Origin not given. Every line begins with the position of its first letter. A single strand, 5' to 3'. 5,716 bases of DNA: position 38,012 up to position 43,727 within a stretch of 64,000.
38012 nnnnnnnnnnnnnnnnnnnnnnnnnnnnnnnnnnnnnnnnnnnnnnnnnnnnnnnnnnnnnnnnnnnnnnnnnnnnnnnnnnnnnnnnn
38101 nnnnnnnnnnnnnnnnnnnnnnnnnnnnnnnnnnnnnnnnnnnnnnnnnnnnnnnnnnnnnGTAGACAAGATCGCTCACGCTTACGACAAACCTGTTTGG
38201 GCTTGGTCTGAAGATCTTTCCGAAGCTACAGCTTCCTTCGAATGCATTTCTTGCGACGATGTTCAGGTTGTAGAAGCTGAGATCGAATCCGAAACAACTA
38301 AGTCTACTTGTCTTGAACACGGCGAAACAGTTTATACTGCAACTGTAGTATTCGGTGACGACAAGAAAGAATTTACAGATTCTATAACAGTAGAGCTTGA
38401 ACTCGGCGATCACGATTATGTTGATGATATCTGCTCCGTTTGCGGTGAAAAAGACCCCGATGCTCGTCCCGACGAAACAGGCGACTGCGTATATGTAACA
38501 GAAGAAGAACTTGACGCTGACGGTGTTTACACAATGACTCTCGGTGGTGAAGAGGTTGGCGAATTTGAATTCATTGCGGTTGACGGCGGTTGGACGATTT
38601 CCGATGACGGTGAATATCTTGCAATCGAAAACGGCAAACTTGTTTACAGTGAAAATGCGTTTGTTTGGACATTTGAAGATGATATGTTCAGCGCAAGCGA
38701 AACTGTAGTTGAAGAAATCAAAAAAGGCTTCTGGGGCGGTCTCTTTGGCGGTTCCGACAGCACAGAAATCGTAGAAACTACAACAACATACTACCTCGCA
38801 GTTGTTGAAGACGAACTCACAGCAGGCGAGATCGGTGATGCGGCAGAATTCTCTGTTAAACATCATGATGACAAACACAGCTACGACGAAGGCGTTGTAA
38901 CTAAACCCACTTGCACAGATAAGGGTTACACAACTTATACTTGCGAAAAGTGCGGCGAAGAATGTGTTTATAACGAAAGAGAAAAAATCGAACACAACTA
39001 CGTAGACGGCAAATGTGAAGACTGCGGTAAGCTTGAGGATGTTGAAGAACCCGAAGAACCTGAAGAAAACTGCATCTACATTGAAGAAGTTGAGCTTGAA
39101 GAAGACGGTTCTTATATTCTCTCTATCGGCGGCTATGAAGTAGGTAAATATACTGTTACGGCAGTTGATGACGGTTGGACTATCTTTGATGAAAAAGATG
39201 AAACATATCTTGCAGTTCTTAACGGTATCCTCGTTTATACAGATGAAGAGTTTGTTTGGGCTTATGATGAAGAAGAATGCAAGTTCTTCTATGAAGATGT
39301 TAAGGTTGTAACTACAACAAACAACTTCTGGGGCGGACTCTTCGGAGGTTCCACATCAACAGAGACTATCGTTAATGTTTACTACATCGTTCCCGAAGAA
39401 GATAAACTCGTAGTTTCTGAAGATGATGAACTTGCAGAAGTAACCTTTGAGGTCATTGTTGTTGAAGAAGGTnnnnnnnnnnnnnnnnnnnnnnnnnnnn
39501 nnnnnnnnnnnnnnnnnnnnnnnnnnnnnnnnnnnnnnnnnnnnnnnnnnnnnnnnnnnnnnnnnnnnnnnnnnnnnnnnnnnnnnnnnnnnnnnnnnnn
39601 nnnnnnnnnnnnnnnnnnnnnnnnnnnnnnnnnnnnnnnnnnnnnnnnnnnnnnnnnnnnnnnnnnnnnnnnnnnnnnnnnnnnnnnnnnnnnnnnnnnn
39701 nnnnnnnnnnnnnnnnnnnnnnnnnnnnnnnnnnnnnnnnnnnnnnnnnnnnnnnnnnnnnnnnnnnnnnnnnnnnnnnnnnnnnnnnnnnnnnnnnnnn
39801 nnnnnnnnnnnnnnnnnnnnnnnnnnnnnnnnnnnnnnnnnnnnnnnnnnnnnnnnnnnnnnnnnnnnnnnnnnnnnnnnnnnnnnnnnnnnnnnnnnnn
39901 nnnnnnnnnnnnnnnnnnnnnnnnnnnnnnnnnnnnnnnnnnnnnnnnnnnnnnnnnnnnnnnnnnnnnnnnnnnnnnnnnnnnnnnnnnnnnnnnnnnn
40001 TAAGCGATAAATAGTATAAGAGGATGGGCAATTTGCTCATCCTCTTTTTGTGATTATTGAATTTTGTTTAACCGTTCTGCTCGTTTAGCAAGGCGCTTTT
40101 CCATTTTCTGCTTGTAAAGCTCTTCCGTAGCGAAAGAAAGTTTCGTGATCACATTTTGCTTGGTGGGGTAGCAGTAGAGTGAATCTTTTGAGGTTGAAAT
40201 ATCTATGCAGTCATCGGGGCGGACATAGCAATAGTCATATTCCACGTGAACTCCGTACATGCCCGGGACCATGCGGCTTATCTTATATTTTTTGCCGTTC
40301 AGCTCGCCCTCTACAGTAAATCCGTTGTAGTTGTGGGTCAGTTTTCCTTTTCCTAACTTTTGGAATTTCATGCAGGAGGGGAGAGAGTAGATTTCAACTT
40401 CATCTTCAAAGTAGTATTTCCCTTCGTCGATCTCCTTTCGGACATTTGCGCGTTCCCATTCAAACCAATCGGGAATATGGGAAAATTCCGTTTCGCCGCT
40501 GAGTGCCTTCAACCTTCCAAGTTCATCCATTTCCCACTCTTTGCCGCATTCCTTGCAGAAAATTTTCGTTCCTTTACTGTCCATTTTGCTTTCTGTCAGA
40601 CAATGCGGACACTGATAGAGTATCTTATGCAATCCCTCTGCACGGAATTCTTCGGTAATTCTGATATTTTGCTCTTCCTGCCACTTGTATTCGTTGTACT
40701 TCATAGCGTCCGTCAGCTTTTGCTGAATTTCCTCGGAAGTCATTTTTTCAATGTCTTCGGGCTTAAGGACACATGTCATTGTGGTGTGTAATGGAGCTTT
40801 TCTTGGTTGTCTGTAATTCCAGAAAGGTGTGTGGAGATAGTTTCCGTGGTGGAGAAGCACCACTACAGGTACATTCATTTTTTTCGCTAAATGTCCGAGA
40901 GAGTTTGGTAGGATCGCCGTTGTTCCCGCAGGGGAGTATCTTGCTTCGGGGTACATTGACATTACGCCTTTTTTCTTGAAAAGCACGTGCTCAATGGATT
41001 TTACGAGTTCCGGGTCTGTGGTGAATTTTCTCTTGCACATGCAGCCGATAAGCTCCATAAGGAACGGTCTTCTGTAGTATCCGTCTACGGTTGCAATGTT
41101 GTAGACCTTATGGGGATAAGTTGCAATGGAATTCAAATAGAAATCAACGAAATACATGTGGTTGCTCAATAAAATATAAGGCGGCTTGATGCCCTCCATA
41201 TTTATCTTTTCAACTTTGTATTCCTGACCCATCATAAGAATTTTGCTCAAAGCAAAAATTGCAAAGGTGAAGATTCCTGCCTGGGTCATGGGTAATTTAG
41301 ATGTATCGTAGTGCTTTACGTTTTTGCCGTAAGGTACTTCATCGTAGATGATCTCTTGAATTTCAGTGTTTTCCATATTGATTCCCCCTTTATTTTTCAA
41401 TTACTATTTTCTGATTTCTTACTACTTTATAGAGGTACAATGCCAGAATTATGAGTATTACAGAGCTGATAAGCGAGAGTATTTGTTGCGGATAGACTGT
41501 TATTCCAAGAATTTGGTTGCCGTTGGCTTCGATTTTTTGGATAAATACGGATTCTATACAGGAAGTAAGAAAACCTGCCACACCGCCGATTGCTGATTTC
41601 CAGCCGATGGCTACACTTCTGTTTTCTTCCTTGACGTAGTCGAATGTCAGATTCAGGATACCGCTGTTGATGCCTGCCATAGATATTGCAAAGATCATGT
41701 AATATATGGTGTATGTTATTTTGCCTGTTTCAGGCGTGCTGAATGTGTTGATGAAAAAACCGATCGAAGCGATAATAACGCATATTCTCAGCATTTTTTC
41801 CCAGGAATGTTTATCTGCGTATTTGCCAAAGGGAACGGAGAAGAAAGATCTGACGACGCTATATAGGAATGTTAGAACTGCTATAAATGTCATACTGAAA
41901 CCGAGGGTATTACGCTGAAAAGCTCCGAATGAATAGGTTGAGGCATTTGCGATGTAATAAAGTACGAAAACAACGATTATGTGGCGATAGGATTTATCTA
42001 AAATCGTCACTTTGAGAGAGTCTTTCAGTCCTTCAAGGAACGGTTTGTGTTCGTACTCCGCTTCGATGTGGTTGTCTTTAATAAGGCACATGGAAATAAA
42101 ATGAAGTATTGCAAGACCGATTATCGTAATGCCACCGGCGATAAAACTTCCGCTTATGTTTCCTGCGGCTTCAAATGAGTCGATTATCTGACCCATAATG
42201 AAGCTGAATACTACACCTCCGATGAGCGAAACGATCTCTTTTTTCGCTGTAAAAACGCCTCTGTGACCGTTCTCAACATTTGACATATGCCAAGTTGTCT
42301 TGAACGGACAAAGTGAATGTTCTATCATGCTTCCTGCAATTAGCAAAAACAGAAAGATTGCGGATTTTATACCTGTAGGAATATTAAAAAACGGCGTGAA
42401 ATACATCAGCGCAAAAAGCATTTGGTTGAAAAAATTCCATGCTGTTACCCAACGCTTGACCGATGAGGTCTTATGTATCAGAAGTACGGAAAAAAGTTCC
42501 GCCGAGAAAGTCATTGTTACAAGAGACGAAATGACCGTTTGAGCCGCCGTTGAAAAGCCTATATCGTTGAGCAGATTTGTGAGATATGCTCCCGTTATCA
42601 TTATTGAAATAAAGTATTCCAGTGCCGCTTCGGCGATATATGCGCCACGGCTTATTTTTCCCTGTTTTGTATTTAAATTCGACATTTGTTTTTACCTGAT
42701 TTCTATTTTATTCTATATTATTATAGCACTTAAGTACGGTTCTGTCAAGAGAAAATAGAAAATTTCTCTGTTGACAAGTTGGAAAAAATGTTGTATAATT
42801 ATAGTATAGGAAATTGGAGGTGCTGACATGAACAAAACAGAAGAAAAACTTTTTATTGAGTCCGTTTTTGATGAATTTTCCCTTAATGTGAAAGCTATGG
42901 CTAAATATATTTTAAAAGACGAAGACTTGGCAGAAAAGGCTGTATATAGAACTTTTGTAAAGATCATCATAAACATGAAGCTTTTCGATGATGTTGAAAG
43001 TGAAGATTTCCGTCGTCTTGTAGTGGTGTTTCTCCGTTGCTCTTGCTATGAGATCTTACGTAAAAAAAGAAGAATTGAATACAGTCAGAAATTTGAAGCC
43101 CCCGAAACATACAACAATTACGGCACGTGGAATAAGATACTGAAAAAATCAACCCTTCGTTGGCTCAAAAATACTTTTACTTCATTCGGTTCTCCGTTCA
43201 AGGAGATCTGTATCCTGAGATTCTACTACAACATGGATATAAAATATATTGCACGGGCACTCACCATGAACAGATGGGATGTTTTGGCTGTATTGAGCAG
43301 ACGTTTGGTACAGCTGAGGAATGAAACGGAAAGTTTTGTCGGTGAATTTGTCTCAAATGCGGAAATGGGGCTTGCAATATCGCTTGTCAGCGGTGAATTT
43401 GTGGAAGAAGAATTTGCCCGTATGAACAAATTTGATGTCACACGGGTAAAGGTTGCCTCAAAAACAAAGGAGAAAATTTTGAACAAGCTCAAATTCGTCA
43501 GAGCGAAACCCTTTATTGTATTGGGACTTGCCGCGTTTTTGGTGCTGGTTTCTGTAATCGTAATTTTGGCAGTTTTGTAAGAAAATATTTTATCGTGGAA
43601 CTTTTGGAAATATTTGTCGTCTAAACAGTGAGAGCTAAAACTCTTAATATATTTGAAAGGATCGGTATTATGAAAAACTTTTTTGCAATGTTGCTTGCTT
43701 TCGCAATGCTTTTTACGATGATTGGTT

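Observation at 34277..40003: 1908-aa secreted, highly acidic multi-module protein with no recognisable anchor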

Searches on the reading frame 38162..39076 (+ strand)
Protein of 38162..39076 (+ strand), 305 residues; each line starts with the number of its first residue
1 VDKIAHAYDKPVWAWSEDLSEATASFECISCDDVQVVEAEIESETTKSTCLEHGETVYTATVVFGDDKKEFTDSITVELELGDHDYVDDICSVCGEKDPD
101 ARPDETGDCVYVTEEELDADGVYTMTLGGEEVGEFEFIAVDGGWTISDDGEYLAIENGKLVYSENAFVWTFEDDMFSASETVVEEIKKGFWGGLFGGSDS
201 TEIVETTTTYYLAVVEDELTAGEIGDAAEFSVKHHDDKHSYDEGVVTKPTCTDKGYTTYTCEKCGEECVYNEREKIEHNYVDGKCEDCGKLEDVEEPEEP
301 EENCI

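Call 62: predict_structure(alignment_id=A4)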
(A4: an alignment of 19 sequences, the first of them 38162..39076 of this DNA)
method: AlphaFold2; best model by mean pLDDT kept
length: 305 residues; sequences in the alignment: 19
mean_pLDDT: 89.0   pTM: 0.59
mean pLDDT of the five models: 89.0, 88.4, 87.2, 87.1, 86.8
residues with pLDDT >= 90: 178; 70-90: 100; 50-70: 24; < 50: 3
segments of 3 or more residues with pLDDT < 50: none
pLDDT, mean of each block of 10 residues (from residue 1): 73 97 94 94 93 93 93 95 81 77 84 96 98 97 97 96 97 97 82 60 93 96 97 94 87 89 90 87 88 74 54
secondary structure, 60 per line:
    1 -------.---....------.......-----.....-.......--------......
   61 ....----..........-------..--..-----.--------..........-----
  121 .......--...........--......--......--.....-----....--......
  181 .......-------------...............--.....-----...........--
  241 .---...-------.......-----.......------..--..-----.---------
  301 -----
elements in order: E12-15 E22-28 E34-38 E40-46 E55-64 E69-78 E106-115 E121-127 E130-140 E143-148 E151-156 E159-163 E169-172 E175-187 E201-215 E218-222 E228-238 E245-247 E255-261 E267-273

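Call 66: fold_search(model_id=the predicted structure, library=pdb)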
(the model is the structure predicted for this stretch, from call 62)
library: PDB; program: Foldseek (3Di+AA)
matches with E <= 10: 480; with E <= 0.001: 0
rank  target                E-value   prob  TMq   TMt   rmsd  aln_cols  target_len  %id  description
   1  8ua8_F                1.3e-02  0.20  0.11  0.09  42.8       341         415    6  Structure of Semliki Forest virus VLP in complex with VLDLR LA2 (released 2024-08-14)
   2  5iy4_A                2.9e-02  0.08  0.07  0.09  32.8       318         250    8  Crystal structure of human PCNA in complex with the PIP box of DVC1 (released 2016-06-08)
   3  6xo4_B                3.6e-02  0.14  0.11  0.09  44.0       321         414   12  CryoEM structure of Eastern Equine Encephalitis (EEEV) VLP (released 2020-12-23)
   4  7woo_C                7.6e-02  0.16  0.13  0.04  39.2       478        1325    7  Cryo-EM structure of the inner ring protomer of the Saccharomyces cerevisiae nuclear pore complex (released 2022-04-13)
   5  6lf1_B                8.4e-02  0.97  0.20  0.44   9.5       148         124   12  SeviL, a GM1b/asialo-GM1 binding lectin (released 2020-12-02)
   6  8eeu_F                8.4e-02  0.14  0.12  0.11  44.0       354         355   10  Venezuelan equine encephalitis virus-like particle in complex with Fab SKT05 (released 2023-07-19)
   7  3alx_C                9.2e-02  0.20  0.11  0.07  39.4       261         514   11  Crystal structure of the measles virus hemagglutinin bound to its cellular receptor SLAM (MV-H(L482R)-SLAM(N102H/R108Y (released 2011-01-12)
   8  7bup_B                9.7e-02  0.07  0.08  0.09  36.4       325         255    7  Crystal structure of PCNA from pathogenic yeast Candida albicans (released 2021-02-17)
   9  6lf2_B                1.6e-01  0.92  0.20  0.42  12.0       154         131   12  SeviL bound to asialo-GM1 saccharide (released 2020-12-02)
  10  6lf1_A                1.6e-01  0.96  0.20  0.44  10.0       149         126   13  SeviL, a GM1b/asialo-GM1 binding lectin (released 2020-12-02)
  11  8e84_B                1.6e-01  0.06  0.08  0.09  35.7       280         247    9  Human PCNA mutant- C148S (released 2023-04-12)
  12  6pai_C                1.7e-01  0.06  0.10  0.08  43.0       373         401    8  Structure of the human DDB1-DDA1-DCAF15 E3 ubiquitin ligase bound to RBM39 and sulfonamide E7820 (released 2019-09-18)
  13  2g5z_B                1.9e-01  0.12  0.10  0.16  45.3       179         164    9  Structure of S65G Y66S GFP variant after spontaneous peptide hydrolysis and decarboxylation (released 2006-04-18)
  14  2g2s_B                2.0e-01  0.12  0.10  0.16  45.1       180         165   10  Structure of S65G Y66S GFP variant after spontaneous peptide hydrolysis (released 2006-04-18)
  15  7kq0_E                2.1e-01  0.04  0.08  0.09  32.7       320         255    8  PCNA bound to peptide mimetic (released 2021-05-19)
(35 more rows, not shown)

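Call 82: fold_search(model_id=the predicted structure, library=viral)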
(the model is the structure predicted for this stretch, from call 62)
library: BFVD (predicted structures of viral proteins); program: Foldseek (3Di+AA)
matches with E <= 10: 428; with E <= 0.001: 1
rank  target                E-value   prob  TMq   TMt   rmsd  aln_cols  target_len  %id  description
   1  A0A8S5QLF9            6.8e-06  1.00  0.18  0.08  51.9       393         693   14  S-layer homology domain (Fragment) [Podoviridae sp. ctdRZ1]
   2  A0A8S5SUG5            1.2e-03  0.90  0.16  0.11  39.5       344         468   11  Leucine rich repeat protein [Siphoviridae sp. ctqPo10]
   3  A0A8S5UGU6            8.2e-03  0.82  0.19  0.11  48.2       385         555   11  Uncharacterized protein [Myoviridae sp. ctshb19]
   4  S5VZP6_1              8.1e-02  0.30  0.17  0.08  58.3       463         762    7  Putative long tail fiber [Pseudomonas phage PaBG]
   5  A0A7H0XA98            1.6e-01  0.07  0.10  0.10  36.7       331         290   10  (no name in the UniProt tables at hand)
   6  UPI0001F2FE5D         1.7e-01  0.10  0.10  0.06  39.7       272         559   12  (no name look-up for this kind of identifier)
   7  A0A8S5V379            1.7e-01  0.08  0.11  0.10  40.6       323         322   10  Uncharacterized protein [Siphoviridae sp. ctt0c4]
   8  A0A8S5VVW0            2.0e-01  0.18  0.19  0.11  41.5       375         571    8  (no name in the UniProt tables at hand)
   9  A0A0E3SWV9            2.3e-01  0.11  0.12  0.15  28.4       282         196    7  B136 [Rat cytomegalovirus (isolate England)]
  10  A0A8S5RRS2            2.3e-01  0.11  0.13  0.11  32.4       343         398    8  Uncharacterized protein [Siphoviridae sp. ctKy93]
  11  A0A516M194            2.8e-01  0.04  0.08  0.05  29.4       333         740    9  (no name in the UniProt tables at hand)
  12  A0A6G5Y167            2.9e-01  0.08  0.13  0.11  24.0       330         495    8  (no name in the UniProt tables at hand)
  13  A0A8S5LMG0            2.9e-01  0.08  0.13  0.10  44.1       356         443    7  Uncharacterized protein [Siphoviridae sp. ctDuC3]
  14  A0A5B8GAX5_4          3.1e-01  0.11  0.12  0.03  38.3       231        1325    9  Polyprotein [Rhizoctonia solani endornavirus 5]
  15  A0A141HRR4            3.1e-01  0.07  0.13  0.09  39.0       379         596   13  (no name in the UniProt tables at hand)
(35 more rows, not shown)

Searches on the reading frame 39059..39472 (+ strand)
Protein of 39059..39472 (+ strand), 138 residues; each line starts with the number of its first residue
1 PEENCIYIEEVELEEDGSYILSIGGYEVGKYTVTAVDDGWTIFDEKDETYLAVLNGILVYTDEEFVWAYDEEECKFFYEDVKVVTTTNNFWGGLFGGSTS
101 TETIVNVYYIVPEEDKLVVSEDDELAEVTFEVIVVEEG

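Call 51: find_homologous_proteins(query=A3, max_evalue=0.001)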
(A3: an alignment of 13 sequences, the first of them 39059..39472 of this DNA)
Query A3 (13 sequences) (138 aa, profile of the alignment): 2 proteins with E <= 0.001 among 8000 candidates.
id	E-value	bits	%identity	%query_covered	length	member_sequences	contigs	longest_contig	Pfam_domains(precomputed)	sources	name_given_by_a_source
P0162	4.0e-26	110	40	47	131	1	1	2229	-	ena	-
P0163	2.3e-12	65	61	12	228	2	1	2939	-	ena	-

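Call 71: search_protein_families(library=pfam, alignment_id=A3, max_evalue=10)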
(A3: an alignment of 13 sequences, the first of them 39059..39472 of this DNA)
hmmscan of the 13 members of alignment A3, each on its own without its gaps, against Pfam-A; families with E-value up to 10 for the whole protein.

A. member 1, window:39059-39472:+ (138 aa): 1 family
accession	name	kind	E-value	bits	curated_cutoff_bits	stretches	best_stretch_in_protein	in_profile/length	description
PF16465.11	DUF5046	-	0.071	12.8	25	1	31-85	135-187/264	Domain of unknown function (DUF5046)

B. families by the number of members that match (of 13 scanned): 10 families
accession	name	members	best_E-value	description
PF06268.19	Fascin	6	0.0023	Fascin domain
PF06229.18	FRG1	4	0.00095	FRG1-like domain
PF19167.5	DUF5849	2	0.035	Family of unknown function (DUF5849)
PF00677.23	Lum_binding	2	0.037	Lumazine binding domain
PF07210.18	DUF1416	2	0.1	Protein of unknown function (DUF1416)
PF06995.16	Phage_P2_GpU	1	0.018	Phage P2 GpU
PF18929.5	DUF5678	1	0.063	Family of unknown function (DUF5678)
PF22839.2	DUF7015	1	0.07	Domain of unknown function (DUF7015)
PF16465.11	DUF5046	1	0.071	Domain of unknown function (DUF5046)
PF20510.4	HgmA_N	1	0.087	Homogentisate 1,2-dioxygenase N-terminal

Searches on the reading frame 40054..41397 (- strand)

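Call 13: search_protein_families(library=pfam, proteins=[window:40054-41397:-], max_evalue=0.001)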
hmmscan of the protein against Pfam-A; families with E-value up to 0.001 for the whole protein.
window:40054-41397:- (447 aa): 1 family
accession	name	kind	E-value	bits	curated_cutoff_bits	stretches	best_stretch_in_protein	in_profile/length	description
PF01553.26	Acyltransferase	-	9.4e-05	22.7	23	1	66-179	6-127/132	Acyltransferase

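Call 26: search_protein_families(library=ncbifam, proteins=[window:40054-41397:-], max_evalue=0.001)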
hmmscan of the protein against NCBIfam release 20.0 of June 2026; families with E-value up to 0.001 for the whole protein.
window:40054-41397:- (447 aa): 0 families

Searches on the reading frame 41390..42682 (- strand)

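Call 13: search_protein_families(library=pfam, proteins=[window:41390-42682:-], max_evalue=0.001)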
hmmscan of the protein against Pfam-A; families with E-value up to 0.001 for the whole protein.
window:41390-42682:- (430 aa): 2 families
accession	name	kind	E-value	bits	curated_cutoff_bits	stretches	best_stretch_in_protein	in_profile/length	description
PF07690.21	MFS_1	-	1.1e-20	74.3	33.4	2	24-372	9-345/347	Major Facilitator Superfamily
PF13347.12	MFS_2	-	1.2e-05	24.5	27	1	88-338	80-331/427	MFS/sugar transport protein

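Call 26: search_protein_families(library=ncbifam, proteins=[window:41390-42682:-], max_evalue=0.001)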
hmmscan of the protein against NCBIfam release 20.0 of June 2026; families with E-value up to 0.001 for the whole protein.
window:41390-42682:- (430 aa): 0 families

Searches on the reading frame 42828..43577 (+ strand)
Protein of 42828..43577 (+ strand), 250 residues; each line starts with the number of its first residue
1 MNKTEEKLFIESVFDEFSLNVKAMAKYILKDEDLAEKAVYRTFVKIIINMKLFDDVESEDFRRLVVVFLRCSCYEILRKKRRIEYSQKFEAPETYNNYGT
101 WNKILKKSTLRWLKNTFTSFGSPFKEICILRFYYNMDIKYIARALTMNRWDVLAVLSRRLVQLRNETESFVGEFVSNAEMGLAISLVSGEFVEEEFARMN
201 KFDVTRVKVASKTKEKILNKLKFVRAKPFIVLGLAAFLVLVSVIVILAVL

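Call 13: search_protein_families(library=pfam, proteins=[window:42828-43577:+], max_evalue=0.001)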
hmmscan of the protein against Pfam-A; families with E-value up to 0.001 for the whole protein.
window:42828-43577:+ (250 aa): 0 families

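Call 26: search_protein_families(library=ncbifam, proteins=[window:42828-43577:+], max_evalue=0.001)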
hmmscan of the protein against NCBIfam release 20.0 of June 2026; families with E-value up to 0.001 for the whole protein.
window:42828-43577:+ (250 aa): 8 families
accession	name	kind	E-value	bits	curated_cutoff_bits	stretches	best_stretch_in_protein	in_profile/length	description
TIGR02985.1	Sig70_bacteroi1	subfamily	7e-09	36.1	126.4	1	11-166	4-161/162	RNA polymerase sigma-70 factor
NF058625.1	sigma_PG0214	equivalog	1e-08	35.1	130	1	16-165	12-159/170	GFO_1088 family ECF-type sigma factor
NF007216.0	PRK09638.1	equivalog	2.3e-08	34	194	1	18-168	25-175/180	RNA polymerase sigma factor SigY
TIGR02937.1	sigma70-ECF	superfamily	3.1e-06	26.9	42.9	1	16-165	9-163/165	sigma-70 family RNA polymerase sigma factor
NF008891.0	PRK11924.1-5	subfamily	4.9e-06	26.8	259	1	10-158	5-154/171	RNA polymerase sigma factor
TIGR02983.1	SigE-fam_strep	subfamily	3.1e-05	23.9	141.55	1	21-168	19-159/162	SigE family RNA polymerase sigma factor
TIGR02954.1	Sig70_famx3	hypoth_equivalog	0.0001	22.1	188.5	1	24-167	32-167/170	RNA polymerase sigma-70 factor, TIGR02954 family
NF004113.0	PRK05602.1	equivalog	0.00022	20.9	208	1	21-166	58-200/211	RNA polymerase sigma factor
